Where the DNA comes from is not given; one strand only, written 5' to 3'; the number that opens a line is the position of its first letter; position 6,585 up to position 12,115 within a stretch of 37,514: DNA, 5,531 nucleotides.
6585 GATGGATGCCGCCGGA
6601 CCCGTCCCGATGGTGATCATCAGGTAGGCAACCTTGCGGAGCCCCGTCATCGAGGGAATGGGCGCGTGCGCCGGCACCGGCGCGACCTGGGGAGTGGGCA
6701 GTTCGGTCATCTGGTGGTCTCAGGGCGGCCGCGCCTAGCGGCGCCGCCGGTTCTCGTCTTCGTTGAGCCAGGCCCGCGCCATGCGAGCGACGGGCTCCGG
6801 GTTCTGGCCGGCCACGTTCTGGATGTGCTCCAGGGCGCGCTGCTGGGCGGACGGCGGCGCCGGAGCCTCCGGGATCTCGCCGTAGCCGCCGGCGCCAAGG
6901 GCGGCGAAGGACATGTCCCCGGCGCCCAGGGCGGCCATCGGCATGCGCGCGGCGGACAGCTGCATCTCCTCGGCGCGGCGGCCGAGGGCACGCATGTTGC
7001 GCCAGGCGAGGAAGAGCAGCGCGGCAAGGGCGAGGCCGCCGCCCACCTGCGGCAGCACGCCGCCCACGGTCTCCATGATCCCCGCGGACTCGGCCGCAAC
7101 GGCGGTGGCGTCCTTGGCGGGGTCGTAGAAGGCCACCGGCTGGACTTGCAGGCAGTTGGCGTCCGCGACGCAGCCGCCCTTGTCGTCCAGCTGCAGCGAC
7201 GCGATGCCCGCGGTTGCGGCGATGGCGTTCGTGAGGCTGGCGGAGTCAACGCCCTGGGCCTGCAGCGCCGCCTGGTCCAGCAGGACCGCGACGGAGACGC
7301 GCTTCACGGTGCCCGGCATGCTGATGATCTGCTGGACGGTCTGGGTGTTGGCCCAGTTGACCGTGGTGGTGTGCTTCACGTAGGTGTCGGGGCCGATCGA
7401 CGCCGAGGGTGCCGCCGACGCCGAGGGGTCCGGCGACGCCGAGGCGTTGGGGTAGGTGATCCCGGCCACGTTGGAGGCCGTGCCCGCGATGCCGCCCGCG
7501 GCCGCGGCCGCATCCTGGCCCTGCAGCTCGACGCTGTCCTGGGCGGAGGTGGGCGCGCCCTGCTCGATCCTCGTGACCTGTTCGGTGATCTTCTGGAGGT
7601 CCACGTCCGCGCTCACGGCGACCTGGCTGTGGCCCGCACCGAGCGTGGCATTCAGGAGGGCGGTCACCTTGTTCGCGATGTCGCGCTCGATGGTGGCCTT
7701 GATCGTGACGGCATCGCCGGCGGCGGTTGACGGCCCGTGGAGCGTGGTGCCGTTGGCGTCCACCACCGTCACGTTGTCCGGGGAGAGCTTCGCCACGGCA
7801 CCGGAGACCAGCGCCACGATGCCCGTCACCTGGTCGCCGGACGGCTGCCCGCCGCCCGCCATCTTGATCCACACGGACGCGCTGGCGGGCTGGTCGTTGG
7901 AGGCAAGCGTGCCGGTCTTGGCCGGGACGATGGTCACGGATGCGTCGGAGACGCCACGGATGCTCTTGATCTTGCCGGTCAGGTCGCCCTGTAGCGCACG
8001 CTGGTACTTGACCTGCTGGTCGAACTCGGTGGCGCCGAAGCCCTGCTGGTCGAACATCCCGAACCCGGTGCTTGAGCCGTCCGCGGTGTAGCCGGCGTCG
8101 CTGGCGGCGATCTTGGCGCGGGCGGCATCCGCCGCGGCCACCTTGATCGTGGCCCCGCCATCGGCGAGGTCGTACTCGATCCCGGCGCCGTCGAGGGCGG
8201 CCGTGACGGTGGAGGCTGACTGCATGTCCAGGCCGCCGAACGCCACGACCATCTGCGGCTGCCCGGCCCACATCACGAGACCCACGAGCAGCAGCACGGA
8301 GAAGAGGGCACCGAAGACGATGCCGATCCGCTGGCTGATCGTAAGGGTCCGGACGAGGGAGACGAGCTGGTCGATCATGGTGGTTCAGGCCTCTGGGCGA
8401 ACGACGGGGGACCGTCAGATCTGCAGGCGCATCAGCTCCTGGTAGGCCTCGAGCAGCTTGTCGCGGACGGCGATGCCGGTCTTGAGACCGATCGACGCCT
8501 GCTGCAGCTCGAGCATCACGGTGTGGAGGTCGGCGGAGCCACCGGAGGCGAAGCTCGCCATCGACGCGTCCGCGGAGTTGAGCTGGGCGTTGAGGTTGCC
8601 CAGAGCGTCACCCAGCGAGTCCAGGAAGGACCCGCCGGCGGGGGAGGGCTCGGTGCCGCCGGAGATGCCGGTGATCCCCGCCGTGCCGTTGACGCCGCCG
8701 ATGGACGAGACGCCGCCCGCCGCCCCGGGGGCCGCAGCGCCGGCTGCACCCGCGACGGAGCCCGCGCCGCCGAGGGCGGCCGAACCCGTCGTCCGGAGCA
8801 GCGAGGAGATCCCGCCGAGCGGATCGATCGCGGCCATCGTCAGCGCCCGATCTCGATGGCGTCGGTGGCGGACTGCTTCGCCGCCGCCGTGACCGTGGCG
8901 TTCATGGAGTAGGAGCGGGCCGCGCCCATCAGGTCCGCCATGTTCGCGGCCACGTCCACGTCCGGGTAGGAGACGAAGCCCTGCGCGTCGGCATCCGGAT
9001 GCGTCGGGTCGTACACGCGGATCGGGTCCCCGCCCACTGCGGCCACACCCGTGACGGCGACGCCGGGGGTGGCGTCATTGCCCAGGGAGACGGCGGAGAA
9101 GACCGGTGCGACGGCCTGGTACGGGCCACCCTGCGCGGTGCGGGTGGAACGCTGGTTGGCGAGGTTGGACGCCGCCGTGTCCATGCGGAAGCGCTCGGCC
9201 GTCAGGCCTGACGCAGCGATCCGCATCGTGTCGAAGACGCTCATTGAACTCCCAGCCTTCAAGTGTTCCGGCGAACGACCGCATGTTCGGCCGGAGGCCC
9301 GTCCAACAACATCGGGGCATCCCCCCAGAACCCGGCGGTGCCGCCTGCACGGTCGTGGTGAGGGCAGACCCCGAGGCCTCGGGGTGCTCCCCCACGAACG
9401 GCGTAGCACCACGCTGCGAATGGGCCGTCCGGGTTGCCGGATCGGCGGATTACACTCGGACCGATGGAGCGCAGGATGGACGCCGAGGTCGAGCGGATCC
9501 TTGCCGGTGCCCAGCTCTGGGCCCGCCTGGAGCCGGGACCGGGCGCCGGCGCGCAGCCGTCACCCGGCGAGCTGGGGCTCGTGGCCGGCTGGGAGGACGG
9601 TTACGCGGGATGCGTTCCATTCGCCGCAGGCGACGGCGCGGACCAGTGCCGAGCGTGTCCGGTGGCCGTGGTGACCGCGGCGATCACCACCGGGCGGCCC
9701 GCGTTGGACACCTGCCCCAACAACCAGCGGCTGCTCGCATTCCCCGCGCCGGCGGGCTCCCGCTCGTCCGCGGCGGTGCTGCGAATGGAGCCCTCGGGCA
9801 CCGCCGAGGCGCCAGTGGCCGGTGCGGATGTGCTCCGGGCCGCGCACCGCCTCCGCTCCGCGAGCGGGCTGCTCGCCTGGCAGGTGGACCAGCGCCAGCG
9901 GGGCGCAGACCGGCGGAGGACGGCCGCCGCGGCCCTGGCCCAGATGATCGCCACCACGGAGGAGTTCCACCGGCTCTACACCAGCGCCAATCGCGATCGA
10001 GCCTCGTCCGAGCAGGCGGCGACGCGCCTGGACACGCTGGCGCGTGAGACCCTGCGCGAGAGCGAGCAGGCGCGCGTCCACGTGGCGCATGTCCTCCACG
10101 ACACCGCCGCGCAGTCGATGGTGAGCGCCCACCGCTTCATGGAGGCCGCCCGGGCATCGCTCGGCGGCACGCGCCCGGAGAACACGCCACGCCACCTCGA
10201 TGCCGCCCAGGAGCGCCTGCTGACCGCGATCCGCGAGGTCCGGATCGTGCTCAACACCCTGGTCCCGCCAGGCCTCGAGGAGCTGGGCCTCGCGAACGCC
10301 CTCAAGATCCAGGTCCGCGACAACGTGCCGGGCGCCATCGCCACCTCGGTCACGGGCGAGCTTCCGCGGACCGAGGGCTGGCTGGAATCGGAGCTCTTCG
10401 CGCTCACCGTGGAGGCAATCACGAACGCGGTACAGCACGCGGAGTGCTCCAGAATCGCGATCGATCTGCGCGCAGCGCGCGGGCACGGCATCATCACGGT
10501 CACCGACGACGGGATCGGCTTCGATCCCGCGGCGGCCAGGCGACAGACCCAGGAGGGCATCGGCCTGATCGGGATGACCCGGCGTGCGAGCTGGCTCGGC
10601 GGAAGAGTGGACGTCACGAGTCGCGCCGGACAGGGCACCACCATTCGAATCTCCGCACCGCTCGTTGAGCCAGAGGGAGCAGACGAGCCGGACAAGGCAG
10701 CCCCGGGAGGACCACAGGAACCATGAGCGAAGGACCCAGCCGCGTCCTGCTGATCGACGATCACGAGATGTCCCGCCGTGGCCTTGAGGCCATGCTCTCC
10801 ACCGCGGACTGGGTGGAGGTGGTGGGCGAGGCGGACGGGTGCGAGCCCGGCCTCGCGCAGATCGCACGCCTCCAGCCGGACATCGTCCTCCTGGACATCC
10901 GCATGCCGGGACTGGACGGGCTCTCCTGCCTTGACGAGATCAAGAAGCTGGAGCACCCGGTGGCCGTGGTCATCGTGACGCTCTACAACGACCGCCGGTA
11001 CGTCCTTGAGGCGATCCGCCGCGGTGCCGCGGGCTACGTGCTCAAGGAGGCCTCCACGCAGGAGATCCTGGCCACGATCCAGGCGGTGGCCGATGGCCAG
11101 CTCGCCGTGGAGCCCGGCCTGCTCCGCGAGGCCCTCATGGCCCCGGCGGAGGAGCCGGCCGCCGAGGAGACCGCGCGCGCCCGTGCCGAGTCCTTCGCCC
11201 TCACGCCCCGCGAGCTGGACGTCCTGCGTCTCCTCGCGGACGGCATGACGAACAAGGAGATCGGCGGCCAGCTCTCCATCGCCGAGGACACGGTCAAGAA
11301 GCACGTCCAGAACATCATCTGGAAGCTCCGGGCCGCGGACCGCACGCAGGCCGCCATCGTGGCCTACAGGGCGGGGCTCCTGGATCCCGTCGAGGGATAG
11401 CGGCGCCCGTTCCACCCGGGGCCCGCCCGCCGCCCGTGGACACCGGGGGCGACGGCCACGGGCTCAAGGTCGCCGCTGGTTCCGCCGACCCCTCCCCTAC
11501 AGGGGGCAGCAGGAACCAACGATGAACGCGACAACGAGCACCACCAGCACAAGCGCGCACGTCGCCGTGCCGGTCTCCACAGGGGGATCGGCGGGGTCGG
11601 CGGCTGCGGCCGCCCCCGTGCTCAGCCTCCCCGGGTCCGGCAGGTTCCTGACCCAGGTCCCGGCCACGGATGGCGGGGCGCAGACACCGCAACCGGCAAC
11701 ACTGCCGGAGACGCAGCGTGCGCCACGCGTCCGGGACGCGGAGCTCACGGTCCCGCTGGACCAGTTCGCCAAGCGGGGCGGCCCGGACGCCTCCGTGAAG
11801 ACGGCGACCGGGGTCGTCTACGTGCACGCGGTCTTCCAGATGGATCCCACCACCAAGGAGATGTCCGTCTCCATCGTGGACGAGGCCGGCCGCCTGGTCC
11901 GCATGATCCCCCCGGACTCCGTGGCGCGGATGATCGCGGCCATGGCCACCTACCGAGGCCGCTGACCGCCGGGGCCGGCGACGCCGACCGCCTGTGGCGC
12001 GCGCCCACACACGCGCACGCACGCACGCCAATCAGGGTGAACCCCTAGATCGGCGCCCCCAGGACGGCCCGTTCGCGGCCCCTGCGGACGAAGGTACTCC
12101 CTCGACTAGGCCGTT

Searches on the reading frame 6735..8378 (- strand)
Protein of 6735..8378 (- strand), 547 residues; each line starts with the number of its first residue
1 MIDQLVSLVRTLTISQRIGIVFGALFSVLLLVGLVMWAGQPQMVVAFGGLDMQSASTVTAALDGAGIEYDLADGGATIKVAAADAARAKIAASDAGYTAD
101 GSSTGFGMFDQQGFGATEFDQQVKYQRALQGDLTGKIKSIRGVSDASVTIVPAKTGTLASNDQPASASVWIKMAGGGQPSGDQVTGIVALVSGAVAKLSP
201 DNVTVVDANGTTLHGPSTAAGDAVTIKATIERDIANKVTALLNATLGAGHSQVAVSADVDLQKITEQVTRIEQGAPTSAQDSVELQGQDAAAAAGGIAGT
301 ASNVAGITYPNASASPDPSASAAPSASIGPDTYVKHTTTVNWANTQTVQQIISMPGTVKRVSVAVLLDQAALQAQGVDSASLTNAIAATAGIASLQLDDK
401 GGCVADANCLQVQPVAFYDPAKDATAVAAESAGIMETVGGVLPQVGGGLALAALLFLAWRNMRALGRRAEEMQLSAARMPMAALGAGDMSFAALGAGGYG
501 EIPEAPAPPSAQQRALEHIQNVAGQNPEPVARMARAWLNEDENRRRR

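Call 21: search_protein_families(library=pfam, proteins=[window:6735-8378:-], max_evalue=0.01)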
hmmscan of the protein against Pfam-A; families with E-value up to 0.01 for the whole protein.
window:6735-8378:- (547 aa): 2 families
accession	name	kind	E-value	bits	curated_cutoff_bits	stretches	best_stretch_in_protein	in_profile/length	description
PF01514.23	YscJ_FliF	-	3.3e-51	174.1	24.4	1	39-214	2-178/179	Secretory protein of YscJ/FliF family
PF08345.17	YscJ_FliF_C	-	5.2e-18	66.3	23.8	1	242-393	1-133/147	Flagellar M-ring protein C-terminal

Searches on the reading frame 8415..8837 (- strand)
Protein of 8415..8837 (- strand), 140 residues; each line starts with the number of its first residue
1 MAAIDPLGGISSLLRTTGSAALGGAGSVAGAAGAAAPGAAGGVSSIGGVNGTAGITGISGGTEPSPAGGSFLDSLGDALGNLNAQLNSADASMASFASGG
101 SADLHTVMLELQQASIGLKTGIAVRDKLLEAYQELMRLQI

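Call 21: search_protein_families(library=pfam, proteins=[window:8415-8837:-], max_evalue=0.01)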
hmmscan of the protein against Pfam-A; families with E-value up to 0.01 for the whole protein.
window:8415-8837:- (140 aa): 1 family
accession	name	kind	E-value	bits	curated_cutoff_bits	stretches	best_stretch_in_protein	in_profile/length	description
PF02049.23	FliE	-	8.3e-23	80.8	22.4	1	62-140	11-89/89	Flagellar hook-basal body complex protein FliE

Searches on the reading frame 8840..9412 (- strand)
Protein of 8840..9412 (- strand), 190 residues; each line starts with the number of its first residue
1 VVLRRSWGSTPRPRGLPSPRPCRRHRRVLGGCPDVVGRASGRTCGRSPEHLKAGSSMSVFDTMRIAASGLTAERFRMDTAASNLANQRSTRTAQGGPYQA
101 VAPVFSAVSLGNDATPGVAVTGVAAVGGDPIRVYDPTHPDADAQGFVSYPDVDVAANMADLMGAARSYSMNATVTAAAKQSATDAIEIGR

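Call 21: search_protein_families(library=pfam, proteins=[window:8840-9412:-], max_evalue=0.01)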
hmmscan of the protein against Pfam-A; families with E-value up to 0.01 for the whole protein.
window:8840-9412:- (190 aa): 2 families
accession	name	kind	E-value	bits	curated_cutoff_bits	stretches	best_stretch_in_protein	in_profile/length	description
PF06429.18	Flg_bbr_C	-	1.6e-07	31.2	23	1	143-186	1-44/46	Flagellar basal body rod FlgEFG protein C-terminal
PF00460.25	Flg_bb_rod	-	2.5e-05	24.6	20.7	1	63-86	1-24/31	Flagella basal body rod protein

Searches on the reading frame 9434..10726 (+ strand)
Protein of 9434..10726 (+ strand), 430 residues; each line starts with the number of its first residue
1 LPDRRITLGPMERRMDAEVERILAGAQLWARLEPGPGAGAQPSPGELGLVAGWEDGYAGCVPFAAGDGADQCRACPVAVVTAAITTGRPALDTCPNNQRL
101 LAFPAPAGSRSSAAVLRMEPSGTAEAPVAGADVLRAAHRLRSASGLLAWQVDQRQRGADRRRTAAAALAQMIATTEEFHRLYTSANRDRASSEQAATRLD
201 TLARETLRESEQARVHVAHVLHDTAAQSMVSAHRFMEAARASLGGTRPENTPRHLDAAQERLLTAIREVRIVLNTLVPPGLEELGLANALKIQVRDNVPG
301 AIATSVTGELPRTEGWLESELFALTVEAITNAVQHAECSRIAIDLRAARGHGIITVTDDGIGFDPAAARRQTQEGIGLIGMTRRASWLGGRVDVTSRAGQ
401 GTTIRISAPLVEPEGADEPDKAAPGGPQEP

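Call 5: search_protein_families(library=pfam, proteins=[window:9434-10726:+], max_evalue=0.01)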
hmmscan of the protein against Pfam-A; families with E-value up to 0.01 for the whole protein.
window:9434-10726:+ (430 aa): 3 families
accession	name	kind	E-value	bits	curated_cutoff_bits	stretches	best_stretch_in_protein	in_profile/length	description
PF02518.31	HATPase_c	-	1.2e-15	58.3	26.4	1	320-410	5-109/111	Histidine kinase-, DNA gyrase B-, and HSP90-like ATPase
PF07730.19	HisKA_3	-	9.4e-08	32.9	24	1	214-280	2-67/68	Histidine kinase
PF13581.12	HATPase_c_2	-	1.6e-05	25.4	27.4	1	326-379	37-103/127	Histidine kinase-like ATPase domain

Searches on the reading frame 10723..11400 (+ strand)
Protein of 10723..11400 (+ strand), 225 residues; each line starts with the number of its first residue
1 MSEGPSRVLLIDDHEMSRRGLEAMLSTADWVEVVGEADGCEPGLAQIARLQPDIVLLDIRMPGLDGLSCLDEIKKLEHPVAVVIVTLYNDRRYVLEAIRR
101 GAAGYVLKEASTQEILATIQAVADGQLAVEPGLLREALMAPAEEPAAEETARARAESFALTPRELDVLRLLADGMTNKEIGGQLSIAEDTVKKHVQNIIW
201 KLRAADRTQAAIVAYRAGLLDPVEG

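Call 5: search_protein_families(library=pfam, proteins=[window:10723-11400:+], max_evalue=0.01)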
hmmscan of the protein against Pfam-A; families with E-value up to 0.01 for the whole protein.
window:10723-11400:+ (225 aa): 5 families
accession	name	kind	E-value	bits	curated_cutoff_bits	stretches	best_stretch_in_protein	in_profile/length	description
PF00072.30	Response_reg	-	2.6e-25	89.2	30.2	1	8-119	1-110/111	Response regulator receiver domain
PF00196.25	GerE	-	1.1e-19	70.3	23.5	1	160-214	3-57/57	Bacterial regulatory proteins, luxR family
PF08281.18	Sigma70_r4_2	-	9.1e-05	22.5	25.7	1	160-199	11-51/54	Sigma-70, region 4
PF04545.22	Sigma70_r4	-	0.00062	19.7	24.1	1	160-203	5-49/50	Sigma-70, region 4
PF13384.12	HTH_23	-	0.0021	18.2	24.6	0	165-195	8-38/50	Homeodomain-like domain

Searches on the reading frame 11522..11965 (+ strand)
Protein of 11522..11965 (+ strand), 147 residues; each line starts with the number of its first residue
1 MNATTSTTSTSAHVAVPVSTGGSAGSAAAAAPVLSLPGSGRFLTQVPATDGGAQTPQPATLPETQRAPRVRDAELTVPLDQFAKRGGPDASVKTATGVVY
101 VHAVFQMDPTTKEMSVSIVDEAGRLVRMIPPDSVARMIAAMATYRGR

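Call 5: search_protein_families(library=pfam, proteins=[window:11522-11965:+], max_evalue=0.01)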
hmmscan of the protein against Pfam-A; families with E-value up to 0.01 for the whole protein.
window:11522-11965:+ (147 aa): 1 family
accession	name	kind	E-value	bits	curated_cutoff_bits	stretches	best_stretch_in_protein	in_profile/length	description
PF03646.20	FlaG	-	5.4e-06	26.9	23.8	1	102-146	51-96/101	FlaG protein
